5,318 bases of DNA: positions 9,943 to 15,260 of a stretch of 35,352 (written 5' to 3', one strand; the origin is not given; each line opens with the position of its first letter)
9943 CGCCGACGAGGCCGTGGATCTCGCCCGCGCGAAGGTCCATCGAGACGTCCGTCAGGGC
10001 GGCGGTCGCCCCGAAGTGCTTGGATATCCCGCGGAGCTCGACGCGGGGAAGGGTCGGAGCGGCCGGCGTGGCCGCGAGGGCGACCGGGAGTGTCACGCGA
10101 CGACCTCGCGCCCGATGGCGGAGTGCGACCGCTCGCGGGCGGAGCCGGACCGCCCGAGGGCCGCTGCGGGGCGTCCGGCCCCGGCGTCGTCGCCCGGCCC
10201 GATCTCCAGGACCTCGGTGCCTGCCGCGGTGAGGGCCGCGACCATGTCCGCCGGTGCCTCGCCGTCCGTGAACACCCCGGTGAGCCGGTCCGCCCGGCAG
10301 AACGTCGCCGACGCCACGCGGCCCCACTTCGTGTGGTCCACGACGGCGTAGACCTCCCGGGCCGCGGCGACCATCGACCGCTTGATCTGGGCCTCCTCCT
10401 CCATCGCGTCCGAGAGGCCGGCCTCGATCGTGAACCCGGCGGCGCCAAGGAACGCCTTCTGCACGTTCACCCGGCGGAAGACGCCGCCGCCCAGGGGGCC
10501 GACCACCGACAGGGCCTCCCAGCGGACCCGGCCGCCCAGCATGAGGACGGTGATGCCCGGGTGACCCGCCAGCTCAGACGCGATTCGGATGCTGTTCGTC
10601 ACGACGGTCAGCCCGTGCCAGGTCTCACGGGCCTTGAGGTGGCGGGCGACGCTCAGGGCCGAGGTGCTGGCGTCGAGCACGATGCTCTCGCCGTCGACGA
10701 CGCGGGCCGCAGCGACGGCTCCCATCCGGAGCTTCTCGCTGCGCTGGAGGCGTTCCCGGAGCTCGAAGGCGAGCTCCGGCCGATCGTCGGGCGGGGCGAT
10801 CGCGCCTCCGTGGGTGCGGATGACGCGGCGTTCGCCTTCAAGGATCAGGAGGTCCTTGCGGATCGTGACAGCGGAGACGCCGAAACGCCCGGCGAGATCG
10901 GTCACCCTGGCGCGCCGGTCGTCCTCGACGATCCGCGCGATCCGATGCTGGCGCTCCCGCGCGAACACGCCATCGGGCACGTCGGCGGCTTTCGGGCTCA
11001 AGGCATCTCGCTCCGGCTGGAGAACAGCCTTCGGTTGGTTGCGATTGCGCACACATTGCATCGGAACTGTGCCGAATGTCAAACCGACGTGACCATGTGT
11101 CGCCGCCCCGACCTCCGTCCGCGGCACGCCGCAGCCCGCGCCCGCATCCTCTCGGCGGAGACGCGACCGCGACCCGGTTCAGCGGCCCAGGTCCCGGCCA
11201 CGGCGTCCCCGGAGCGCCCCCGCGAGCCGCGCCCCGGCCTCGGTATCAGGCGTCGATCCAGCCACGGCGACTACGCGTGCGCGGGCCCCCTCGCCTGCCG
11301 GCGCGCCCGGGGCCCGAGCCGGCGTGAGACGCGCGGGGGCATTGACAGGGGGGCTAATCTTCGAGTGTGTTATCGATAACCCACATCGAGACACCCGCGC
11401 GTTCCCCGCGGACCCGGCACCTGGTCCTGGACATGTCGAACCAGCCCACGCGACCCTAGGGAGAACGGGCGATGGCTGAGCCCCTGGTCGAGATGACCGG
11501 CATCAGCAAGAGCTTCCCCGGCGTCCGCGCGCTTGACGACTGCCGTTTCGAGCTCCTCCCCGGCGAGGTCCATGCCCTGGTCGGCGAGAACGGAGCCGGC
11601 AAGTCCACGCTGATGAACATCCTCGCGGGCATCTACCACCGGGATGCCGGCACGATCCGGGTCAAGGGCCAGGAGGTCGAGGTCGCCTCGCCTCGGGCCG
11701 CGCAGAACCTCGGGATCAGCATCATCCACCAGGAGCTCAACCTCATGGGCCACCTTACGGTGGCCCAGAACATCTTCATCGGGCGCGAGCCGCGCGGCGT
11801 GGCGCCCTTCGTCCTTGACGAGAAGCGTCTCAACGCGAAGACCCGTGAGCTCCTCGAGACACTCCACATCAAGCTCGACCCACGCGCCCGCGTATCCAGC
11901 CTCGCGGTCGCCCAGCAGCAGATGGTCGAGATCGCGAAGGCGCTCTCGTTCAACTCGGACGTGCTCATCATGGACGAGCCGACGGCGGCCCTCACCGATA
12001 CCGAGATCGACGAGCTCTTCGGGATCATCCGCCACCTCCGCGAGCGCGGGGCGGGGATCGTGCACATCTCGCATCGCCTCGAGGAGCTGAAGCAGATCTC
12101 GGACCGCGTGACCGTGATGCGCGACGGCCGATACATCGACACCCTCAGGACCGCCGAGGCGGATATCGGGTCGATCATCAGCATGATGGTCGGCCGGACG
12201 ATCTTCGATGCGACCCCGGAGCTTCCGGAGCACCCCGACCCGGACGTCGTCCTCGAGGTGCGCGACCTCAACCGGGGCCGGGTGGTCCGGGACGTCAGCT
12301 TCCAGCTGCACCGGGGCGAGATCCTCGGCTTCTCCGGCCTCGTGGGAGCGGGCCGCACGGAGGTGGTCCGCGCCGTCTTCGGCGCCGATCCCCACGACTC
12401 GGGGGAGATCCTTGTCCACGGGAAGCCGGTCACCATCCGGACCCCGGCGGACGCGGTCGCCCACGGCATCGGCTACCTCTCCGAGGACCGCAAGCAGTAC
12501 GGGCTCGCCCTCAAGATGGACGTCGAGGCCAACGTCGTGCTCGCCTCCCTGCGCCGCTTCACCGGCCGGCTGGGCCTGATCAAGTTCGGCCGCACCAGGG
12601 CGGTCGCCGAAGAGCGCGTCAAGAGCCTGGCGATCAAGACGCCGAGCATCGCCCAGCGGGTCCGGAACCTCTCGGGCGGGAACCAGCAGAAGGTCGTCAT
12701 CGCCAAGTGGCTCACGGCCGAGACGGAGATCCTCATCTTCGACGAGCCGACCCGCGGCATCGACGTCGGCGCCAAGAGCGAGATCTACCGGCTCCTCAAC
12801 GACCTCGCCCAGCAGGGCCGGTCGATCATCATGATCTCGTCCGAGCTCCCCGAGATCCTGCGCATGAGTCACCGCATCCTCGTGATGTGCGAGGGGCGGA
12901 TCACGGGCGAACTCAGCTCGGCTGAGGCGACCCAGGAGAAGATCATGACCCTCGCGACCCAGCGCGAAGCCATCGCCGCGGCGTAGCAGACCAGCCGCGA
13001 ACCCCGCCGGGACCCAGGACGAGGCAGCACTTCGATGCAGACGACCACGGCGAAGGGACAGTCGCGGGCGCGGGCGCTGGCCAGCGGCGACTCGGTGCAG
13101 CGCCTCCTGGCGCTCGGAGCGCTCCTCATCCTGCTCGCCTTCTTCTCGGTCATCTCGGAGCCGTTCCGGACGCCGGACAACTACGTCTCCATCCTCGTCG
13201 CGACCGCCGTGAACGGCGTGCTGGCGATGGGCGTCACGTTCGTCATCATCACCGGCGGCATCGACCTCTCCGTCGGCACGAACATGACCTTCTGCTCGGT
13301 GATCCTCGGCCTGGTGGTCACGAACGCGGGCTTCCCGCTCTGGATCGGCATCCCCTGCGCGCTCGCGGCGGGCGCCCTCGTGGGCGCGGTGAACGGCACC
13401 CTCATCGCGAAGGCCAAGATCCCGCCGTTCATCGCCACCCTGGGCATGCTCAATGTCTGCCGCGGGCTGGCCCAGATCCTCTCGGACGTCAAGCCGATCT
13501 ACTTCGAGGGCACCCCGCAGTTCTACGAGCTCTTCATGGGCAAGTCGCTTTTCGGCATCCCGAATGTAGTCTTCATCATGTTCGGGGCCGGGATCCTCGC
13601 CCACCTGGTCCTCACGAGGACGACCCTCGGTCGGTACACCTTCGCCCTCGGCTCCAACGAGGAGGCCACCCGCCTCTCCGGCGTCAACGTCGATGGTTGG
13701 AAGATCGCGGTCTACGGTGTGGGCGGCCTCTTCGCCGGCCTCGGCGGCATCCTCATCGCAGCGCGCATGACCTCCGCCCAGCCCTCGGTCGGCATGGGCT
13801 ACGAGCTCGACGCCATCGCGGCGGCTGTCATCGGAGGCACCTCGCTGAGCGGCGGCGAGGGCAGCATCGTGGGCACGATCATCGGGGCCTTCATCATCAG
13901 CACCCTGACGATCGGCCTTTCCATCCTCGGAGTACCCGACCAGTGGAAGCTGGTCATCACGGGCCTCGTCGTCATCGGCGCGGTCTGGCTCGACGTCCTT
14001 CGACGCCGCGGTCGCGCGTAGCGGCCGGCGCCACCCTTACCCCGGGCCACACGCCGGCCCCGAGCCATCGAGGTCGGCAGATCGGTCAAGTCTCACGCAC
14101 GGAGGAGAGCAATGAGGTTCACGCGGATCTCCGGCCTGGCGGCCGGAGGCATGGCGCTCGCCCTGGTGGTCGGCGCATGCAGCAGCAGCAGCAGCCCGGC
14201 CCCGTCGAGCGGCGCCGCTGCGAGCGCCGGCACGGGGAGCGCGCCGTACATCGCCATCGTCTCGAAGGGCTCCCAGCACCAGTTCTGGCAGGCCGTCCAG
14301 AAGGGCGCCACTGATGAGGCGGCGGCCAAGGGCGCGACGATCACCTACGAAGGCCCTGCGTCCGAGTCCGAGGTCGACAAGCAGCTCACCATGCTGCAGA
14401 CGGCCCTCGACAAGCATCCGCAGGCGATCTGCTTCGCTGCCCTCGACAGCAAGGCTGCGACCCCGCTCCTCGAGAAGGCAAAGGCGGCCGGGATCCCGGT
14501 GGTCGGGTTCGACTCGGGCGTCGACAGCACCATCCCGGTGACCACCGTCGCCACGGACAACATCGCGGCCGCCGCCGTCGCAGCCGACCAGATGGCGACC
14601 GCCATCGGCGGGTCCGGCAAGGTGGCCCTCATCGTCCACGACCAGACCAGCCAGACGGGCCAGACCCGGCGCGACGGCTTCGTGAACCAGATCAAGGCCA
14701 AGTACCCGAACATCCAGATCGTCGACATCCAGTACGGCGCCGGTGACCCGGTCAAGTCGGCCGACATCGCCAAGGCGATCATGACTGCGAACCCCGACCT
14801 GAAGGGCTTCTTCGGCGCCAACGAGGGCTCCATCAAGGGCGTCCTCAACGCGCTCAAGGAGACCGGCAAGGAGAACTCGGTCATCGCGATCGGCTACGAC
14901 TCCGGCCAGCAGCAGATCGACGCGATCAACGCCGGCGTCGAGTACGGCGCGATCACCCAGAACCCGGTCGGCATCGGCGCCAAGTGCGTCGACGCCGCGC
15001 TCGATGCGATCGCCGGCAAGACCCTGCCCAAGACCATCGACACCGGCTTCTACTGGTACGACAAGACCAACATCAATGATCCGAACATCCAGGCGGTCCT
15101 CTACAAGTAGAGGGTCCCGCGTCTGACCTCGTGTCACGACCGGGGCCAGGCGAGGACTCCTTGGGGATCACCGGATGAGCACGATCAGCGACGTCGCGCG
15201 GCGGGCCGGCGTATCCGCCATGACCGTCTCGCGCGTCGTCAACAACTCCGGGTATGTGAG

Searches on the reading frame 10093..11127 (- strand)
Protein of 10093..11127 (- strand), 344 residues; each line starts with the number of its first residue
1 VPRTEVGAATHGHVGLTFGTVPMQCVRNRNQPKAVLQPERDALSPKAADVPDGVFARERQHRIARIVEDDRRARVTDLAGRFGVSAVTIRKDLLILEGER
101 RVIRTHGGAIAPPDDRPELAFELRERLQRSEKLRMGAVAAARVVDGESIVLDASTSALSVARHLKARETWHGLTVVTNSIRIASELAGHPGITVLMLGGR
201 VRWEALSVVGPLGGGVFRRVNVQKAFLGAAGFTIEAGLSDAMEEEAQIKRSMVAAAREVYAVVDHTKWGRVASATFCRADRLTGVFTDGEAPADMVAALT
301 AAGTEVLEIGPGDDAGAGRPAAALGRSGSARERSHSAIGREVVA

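Call 12: search_protein_families(library=pfam, proteins=[window:10093-11127:-], max_evalue=0.001)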
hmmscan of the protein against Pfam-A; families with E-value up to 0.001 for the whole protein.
window:10093-11127:- (344 aa): 2 families
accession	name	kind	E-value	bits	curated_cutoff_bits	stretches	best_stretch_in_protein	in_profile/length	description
PF00455.28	DeoRC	-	4.1e-44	150.8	31.8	1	129-288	3-159/160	DeoR C terminal sensor domain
PF08220.18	HTH_DeoR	-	4e-12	46.1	21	1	59-111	1-53/57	DeoR-like helix-turn-helix domain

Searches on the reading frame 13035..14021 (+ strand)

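Call 11: search_protein_families(library=pfam, proteins=[window:13035-14021:+], max_evalue=0.001)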
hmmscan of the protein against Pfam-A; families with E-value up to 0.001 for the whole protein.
window:13035-14021:+ (328 aa): 1 family
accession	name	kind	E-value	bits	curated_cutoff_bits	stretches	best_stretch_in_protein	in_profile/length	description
PF02653.21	BPD_transp_2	-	2.2e-49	168.5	26.8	1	50-316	2-268/269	Branched-chain amino acid transport system / permease component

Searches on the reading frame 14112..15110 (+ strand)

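Call 11: search_protein_families(library=pfam, proteins=[window:14112-15110:+], max_evalue=0.001)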
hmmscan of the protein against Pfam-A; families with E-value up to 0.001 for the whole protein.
window:14112-15110:+ (332 aa): 3 families
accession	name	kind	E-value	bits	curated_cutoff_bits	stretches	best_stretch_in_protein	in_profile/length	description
PF13407.12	Peripla_BP_4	-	2.3e-56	191.6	35.1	1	47-303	1-257/258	Periplasmic binding protein domain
PF00532.27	Peripla_BP_1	-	1.2e-11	45.1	22.2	1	47-264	4-219/281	Periplasmic binding proteins and sugar binding domain of LacI family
PF13377.12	Peripla_BP_3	-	1.4e-07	32.2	26.5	0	170-304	11-149/167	Periplasmic binding protein-like domain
